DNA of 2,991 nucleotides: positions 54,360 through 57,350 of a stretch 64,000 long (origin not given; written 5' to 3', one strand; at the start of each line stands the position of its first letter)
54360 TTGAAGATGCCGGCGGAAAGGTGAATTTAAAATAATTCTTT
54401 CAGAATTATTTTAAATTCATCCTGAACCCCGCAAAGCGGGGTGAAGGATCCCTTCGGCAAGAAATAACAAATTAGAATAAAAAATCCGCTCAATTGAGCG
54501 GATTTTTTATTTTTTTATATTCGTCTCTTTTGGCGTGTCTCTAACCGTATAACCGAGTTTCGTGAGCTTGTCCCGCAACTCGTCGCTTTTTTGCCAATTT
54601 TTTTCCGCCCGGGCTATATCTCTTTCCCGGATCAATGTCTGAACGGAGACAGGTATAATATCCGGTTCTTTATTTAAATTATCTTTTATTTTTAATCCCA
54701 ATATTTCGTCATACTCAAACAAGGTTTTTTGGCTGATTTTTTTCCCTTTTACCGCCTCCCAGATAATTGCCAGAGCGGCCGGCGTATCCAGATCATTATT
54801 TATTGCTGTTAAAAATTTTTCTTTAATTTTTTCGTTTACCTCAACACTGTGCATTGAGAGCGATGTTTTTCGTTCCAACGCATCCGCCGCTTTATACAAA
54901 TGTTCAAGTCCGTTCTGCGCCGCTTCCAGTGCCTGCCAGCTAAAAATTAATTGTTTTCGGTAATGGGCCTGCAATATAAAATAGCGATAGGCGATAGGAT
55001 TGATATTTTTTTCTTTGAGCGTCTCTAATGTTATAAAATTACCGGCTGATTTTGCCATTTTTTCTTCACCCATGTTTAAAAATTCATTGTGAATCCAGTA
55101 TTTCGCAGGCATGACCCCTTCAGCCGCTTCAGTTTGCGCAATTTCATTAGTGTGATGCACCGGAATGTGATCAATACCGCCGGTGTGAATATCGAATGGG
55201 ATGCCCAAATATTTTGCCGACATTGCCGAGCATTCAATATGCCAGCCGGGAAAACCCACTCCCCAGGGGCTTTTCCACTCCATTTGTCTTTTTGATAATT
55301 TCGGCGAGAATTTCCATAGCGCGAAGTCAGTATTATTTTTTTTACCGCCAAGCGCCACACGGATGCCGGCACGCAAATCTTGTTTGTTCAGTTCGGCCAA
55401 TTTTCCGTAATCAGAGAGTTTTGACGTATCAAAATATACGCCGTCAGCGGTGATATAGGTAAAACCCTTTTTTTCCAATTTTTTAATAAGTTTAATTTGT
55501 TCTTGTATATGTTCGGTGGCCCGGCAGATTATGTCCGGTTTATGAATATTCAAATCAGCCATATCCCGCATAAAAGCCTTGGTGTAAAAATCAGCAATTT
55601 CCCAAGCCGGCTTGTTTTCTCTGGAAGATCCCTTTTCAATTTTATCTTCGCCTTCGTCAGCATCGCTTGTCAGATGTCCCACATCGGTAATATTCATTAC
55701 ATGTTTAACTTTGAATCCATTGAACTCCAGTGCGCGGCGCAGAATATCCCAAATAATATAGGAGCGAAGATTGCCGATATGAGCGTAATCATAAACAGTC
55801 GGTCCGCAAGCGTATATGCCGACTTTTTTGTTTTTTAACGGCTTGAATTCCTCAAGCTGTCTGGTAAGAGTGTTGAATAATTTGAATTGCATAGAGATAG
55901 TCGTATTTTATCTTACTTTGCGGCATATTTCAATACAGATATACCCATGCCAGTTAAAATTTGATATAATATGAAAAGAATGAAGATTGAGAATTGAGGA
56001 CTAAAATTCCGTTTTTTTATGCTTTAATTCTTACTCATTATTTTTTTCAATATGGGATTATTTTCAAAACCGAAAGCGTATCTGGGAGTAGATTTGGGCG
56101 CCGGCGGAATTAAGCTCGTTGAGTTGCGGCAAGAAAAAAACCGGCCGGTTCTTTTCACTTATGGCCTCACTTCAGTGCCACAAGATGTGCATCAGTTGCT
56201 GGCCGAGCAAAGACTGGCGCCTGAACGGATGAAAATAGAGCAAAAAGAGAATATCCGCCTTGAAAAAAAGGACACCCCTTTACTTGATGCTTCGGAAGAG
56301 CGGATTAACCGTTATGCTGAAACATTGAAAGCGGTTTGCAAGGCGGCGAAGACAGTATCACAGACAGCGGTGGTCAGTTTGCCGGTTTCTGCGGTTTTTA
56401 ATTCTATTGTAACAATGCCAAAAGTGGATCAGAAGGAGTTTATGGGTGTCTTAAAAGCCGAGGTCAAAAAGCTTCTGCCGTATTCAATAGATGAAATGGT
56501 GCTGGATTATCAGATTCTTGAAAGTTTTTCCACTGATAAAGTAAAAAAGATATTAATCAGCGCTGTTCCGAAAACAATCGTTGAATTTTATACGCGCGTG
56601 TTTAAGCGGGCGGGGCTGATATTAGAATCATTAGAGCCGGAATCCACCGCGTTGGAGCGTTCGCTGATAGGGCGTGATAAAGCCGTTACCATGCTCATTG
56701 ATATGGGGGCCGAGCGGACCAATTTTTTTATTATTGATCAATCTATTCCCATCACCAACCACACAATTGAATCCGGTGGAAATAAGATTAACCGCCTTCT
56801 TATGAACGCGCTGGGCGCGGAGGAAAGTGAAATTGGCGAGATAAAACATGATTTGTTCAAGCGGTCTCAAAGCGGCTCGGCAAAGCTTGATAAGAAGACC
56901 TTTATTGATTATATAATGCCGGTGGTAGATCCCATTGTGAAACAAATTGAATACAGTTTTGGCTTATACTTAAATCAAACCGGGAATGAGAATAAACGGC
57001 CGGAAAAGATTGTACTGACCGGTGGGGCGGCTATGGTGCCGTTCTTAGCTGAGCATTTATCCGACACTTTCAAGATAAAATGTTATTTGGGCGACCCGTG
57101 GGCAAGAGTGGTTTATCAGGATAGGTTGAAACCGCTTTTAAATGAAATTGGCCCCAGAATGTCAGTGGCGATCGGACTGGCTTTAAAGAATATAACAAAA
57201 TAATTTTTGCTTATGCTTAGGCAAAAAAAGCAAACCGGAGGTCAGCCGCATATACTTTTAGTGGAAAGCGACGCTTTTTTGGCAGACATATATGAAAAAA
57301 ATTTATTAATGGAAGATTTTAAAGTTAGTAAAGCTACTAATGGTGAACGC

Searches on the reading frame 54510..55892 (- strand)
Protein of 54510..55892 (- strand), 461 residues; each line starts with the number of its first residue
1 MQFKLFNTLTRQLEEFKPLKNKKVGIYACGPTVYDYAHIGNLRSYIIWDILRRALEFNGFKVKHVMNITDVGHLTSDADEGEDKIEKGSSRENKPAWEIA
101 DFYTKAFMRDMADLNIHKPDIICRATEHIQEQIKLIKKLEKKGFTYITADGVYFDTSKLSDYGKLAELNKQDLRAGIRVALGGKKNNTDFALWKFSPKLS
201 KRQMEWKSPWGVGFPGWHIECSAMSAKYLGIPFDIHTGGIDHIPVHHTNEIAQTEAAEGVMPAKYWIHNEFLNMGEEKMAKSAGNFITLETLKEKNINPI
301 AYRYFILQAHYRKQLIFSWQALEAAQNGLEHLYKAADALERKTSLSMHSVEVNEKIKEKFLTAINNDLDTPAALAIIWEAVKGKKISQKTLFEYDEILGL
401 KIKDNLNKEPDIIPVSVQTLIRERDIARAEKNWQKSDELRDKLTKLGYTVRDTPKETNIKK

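Call 44: search_protein_families(library=pfam, proteins=[window:54510-55892:-], max_evalue=0.00001)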
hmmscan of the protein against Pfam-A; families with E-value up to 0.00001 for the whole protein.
window:54510-55892:- (461 aa): 4 families
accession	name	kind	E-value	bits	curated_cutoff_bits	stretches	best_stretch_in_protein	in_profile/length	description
PF01406.26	tRNA-synt_1e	-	7.5e-98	328.1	27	1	16-326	2-300/301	tRNA synthetases class I (C) catalytic domain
PF09334.17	tRNA-synt_1g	-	1.2e-12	47.8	20.1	1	245-327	294-376/391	tRNA synthetases class I (M)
PF23493.1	CysS_C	-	1.3e-10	41.6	23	1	414-456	5-47/51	Cysteinyl-tRNA ligase anticodon binding domain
PF01921.24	tRNA-synt_1f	-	4e-08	33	27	0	224-343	228-347/360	tRNA synthetases class I (K)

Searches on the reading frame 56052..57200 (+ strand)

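Call 44: search_protein_families(library=pfam, proteins=[window:56052-57200:+], max_evalue=0.00001)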
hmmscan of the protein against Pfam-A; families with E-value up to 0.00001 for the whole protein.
window:56052-57200:+ (383 aa): 1 family
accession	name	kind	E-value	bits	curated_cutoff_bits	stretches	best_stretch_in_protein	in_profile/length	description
PF11104.14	PilM_2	-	1.4e-35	123.2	27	1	62-380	23-339/340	Type IV pilus assembly protein PilM;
